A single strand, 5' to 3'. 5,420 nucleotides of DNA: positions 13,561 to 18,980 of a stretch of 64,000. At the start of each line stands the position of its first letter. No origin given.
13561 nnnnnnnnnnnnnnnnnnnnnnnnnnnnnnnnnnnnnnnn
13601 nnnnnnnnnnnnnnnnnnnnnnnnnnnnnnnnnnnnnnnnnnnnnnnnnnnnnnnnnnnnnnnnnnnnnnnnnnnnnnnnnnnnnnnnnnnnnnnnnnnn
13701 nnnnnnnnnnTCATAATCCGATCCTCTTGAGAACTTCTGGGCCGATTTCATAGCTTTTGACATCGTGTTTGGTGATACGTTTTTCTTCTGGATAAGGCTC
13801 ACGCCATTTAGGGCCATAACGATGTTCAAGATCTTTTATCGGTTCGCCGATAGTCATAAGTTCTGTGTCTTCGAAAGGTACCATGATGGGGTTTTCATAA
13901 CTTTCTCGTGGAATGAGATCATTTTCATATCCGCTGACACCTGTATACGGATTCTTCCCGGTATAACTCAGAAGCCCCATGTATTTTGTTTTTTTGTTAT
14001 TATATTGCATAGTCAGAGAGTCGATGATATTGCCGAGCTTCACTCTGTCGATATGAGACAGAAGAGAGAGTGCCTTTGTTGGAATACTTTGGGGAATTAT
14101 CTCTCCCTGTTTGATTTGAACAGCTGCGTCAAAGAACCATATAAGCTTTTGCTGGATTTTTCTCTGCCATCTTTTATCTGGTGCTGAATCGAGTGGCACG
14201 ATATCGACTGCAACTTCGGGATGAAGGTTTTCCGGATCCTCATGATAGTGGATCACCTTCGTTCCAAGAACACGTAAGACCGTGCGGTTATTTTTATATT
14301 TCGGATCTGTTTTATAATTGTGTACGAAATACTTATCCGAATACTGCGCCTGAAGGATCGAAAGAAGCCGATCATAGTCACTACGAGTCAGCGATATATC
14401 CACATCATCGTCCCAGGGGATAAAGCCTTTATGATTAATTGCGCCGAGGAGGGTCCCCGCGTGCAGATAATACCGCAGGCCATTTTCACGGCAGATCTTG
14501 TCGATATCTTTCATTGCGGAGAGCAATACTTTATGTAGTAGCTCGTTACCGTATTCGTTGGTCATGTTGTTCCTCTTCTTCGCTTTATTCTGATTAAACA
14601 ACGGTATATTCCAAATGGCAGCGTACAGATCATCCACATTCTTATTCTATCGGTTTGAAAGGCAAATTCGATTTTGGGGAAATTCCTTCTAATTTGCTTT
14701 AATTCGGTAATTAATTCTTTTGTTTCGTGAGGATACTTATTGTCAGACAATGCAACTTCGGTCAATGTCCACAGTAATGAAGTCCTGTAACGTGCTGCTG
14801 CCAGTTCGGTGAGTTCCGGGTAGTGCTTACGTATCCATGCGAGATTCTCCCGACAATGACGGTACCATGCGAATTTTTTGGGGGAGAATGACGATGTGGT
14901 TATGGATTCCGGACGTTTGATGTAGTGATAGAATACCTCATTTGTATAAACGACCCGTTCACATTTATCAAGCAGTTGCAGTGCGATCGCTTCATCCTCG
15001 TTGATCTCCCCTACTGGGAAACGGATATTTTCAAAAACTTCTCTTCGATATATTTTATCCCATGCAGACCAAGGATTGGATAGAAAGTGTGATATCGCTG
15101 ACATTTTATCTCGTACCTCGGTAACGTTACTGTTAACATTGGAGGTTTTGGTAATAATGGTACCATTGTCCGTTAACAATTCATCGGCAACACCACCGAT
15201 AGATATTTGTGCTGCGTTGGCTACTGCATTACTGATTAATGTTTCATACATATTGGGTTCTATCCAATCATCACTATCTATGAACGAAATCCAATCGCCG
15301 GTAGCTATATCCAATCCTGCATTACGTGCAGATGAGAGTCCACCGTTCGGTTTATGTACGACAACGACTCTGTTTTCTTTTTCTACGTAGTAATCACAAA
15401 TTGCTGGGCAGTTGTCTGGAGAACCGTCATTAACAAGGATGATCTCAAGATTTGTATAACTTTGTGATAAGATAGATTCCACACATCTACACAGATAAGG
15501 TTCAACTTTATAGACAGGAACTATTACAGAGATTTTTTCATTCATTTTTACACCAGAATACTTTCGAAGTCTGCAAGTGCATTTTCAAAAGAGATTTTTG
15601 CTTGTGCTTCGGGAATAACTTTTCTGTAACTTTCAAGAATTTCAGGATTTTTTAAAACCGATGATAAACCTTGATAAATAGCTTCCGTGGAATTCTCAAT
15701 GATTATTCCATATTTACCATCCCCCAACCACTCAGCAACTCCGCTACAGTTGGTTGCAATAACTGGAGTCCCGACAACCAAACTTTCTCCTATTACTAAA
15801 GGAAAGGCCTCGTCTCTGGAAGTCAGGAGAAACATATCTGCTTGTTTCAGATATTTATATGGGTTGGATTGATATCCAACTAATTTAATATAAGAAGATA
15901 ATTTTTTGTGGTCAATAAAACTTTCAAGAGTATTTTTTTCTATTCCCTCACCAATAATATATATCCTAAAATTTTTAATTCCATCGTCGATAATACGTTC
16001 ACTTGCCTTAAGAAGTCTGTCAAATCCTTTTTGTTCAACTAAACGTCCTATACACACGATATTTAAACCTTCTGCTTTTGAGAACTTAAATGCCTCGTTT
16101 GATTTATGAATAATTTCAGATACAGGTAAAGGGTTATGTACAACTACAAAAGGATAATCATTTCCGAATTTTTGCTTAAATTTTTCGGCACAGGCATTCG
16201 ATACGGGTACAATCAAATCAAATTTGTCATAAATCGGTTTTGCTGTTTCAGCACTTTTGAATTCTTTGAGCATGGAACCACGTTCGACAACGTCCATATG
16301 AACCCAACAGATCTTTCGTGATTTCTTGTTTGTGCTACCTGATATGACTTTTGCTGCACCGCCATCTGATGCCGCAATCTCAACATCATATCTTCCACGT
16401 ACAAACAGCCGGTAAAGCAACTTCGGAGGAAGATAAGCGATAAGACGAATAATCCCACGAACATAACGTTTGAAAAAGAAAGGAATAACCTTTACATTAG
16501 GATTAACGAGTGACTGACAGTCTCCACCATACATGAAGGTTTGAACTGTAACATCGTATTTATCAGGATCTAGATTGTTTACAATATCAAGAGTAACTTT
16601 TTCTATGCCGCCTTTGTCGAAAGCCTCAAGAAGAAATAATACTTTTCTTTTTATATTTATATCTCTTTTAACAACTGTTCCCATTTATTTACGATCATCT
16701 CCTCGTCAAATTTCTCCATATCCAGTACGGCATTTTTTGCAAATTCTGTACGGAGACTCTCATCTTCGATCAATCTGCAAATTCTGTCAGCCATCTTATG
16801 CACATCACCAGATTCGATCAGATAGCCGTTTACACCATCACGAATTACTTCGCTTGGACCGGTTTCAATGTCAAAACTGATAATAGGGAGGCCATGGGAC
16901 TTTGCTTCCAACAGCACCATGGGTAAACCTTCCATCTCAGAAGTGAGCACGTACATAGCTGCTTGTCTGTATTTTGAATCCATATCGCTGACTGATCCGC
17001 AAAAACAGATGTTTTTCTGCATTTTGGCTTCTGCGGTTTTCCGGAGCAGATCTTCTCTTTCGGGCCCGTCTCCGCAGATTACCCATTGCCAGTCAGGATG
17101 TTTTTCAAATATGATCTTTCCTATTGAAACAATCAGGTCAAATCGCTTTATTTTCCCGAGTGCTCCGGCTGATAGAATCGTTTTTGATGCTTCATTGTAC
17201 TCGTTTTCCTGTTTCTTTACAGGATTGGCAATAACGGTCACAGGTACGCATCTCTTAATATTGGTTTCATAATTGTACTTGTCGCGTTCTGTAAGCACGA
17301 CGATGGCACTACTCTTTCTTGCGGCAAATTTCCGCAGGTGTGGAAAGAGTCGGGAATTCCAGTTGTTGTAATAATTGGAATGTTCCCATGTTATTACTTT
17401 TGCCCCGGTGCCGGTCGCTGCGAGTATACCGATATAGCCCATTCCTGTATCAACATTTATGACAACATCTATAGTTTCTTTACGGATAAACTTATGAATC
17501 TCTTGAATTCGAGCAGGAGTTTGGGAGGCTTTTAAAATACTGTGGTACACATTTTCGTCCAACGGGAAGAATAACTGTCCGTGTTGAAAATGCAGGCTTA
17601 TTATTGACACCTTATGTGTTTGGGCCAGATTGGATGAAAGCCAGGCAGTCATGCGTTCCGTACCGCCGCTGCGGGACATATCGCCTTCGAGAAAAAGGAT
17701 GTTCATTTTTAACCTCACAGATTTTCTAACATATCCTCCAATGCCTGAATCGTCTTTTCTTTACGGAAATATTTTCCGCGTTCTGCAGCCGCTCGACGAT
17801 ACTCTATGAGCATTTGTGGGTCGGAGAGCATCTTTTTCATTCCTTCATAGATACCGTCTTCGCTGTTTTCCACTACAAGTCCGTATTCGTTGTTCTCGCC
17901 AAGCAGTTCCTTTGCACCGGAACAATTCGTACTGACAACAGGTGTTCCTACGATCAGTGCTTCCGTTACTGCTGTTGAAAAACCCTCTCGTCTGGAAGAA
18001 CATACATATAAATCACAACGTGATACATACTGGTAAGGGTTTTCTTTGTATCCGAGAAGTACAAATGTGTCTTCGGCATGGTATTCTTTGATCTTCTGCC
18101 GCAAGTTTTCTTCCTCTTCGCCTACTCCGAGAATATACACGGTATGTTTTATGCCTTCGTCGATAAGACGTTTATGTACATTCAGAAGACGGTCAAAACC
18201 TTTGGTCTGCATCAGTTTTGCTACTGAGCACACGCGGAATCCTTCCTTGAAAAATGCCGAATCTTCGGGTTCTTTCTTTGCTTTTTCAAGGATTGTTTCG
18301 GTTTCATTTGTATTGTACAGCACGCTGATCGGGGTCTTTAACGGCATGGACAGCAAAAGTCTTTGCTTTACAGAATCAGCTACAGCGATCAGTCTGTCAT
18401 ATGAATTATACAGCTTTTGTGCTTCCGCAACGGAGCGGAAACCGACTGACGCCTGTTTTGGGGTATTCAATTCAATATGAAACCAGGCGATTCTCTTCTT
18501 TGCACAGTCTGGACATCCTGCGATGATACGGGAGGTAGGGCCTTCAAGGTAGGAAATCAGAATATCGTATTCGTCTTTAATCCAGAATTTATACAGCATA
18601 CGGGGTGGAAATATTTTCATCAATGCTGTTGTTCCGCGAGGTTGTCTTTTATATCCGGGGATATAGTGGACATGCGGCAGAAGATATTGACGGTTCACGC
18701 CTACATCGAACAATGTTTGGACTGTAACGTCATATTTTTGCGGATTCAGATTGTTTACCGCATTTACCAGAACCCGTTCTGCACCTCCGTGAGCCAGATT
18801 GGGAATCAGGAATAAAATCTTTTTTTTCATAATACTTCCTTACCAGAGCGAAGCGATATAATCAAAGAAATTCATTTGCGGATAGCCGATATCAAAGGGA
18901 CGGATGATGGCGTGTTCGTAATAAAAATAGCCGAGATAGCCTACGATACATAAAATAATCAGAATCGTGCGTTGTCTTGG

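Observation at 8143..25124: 17-gene surface-glycan locus with hybrid ABC-exporter / EpsG-polymerase architecture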

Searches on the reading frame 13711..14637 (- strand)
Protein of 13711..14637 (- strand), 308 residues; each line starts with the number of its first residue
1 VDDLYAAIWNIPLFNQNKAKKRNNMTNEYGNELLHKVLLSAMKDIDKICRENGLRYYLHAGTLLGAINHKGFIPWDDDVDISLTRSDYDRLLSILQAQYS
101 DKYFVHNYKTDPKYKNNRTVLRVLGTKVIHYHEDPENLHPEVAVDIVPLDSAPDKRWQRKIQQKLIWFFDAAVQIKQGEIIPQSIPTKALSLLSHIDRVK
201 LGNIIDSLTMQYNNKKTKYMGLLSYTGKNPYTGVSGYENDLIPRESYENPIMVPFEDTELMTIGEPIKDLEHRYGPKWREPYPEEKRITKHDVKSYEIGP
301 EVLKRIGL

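Call 5: search_protein_families(library=pfam, proteins=[window:13711-14637:-], max_evalue=0.01)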
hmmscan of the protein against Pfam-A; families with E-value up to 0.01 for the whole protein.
window:13711-14637:- (308 aa): 1 family
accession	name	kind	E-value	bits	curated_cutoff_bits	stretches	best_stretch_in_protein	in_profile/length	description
PF04991.19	LicD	-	7.7e-40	137.8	22.6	1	49-275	1-227/227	LicD family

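Call 9: search_protein_families(library=ncbifam, proteins=[window:13711-14637:-], max_evalue=0.001)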
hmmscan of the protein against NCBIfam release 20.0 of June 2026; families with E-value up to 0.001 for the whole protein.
window:13711-14637:- (308 aa): 1 family
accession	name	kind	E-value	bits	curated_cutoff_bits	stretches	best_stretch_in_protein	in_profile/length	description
NF045866.1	GGPL_Ptran_Mf1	equivalog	4.8e-20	72.7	225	1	39-283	6-227/240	diacylglycerol cholinephosphotransferase Mf1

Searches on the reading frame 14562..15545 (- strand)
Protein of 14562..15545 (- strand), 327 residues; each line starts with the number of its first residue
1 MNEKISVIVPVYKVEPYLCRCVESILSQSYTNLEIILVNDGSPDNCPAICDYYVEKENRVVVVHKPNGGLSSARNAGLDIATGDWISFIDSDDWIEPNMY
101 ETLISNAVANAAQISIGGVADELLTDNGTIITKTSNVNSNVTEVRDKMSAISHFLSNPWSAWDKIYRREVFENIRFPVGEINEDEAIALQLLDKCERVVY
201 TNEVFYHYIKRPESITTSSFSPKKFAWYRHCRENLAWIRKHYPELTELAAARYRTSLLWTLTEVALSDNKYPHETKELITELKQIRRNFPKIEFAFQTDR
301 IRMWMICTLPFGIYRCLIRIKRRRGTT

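Call 5: search_protein_families(library=pfam, proteins=[window:14562-15545:-], max_evalue=0.01)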
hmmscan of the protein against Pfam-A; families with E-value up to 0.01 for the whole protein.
window:14562-15545:- (327 aa): 3 families
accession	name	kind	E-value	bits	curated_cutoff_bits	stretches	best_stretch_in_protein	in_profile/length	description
PF00535.33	Glycos_transf_2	-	2.3e-38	132.2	23.3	1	6-121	1-117/168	Glycosyl transferase family 2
PF13641.12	Glyco_tranf_2_3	-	1.5e-12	48.5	27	1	5-226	3-218/230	Glycosyltransferase like family 2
PF10111.15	Glyco_tranf_2_2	-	9.9e-11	42.1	27.3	1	6-108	1-107/276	Glycosyltransferase like family 2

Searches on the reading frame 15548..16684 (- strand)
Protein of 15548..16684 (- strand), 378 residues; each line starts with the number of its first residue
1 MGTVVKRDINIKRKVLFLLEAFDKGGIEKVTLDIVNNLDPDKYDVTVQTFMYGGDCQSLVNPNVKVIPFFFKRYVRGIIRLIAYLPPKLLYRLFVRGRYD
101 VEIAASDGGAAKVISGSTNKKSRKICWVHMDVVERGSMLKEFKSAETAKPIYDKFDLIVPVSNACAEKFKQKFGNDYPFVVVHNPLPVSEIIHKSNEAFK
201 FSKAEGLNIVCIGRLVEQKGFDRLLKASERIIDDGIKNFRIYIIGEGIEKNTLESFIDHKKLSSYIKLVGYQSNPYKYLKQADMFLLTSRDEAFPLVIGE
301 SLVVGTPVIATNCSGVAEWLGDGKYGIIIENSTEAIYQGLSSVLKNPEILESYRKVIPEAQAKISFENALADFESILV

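Call 5: search_protein_families(library=pfam, proteins=[window:15548-16684:-], max_evalue=0.01)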
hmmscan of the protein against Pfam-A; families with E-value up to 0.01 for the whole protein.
window:15548-16684:- (378 aa): 5 families
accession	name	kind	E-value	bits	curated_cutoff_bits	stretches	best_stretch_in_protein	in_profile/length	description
PF00534.26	Glycos_transf_1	-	3.8e-31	108.4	26.4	1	205-358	14-167/172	Glycosyl transferases group 1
PF13692.12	Glyco_trans_1_4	-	1.1e-27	97.5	27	1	208-346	3-142/142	Glycosyl transferases group 1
PF20706.3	GT4-conflict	-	1.4e-13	51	26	1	108-322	93-322/385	Family 4 Glycosyltransferase in conflict systems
PF13439.12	Glyco_transf_4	-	5.1e-08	33.6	28.5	1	25-187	2-167/170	Glycosyltransferase Family 4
PF13579.12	Glyco_trans_4_4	-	0.0009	20.1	29.7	1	25-184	1-157/158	Glycosyl transferase 4-like domain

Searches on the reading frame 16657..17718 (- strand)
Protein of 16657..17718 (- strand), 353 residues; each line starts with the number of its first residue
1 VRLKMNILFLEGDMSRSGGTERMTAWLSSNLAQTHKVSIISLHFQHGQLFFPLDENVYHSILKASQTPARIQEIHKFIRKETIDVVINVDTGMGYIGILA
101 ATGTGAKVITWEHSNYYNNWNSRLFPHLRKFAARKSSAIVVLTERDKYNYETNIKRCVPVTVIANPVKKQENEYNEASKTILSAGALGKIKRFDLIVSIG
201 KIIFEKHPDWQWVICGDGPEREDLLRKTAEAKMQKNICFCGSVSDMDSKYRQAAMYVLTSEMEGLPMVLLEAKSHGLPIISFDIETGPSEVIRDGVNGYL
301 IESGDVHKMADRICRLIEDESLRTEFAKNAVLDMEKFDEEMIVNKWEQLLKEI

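Call 5: search_protein_families(library=pfam, proteins=[window:16657-17718:-], max_evalue=0.01)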
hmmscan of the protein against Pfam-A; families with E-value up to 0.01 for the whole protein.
window:16657-17718:- (353 aa): 5 families
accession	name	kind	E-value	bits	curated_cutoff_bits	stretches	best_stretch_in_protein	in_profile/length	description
PF00534.26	Glycos_transf_1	-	6.6e-37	127.1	26.4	1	168-330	5-169/172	Glycosyl transferases group 1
PF13692.12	Glyco_trans_1_4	-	7.1e-32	111.1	27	1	179-319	2-142/142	Glycosyl transferases group 1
PF13439.12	Glyco_transf_4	-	2.2e-11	44.5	28.5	1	18-168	2-167/170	Glycosyltransferase Family 4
PF13579.12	Glyco_trans_4_4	-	2.5e-06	28.4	29.7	1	18-147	1-139/158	Glycosyl transferase 4-like domain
PF20706.3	GT4-conflict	-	2.6e-06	27.1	26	1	153-298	173-326/385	Family 4 Glycosyltransferase in conflict systems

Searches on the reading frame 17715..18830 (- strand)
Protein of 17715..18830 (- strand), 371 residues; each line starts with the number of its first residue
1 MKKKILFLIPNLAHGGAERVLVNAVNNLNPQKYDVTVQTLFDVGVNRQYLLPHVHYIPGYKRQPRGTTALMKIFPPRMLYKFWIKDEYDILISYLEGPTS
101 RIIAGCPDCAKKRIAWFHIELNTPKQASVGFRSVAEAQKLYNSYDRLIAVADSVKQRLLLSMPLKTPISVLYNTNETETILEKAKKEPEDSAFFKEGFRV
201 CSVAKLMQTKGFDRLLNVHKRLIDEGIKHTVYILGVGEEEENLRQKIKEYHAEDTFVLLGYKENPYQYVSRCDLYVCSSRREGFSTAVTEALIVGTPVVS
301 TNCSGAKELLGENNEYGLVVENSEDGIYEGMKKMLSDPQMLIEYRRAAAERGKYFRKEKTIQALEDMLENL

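Call 4: search_protein_families(library=pfam, proteins=[window:17715-18830:-], max_evalue=0.01)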
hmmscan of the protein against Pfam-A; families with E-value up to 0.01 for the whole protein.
window:17715-18830:- (371 aa): 5 families
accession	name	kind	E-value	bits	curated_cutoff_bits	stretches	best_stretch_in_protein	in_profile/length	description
PF00534.26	Glycos_transf_1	-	6.2e-29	101.2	26.4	1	186-351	4-168/172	Glycosyl transferases group 1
PF13692.12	Glyco_trans_1_4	-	5.7e-23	82.2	27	1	199-337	3-142/142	Glycosyl transferases group 1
PF20706.3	GT4-conflict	-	1.5e-11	44.4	26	1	138-321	141-335/385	Family 4 Glycosyltransferase in conflict systems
PF13439.12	Glyco_transf_4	-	6.5e-11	43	28.5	1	15-173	2-164/170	Glycosyltransferase Family 4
PF13524.12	Glyco_trans_1_2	-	0.001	19.5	25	1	266-351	41-128/144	Glycosyl transferase-like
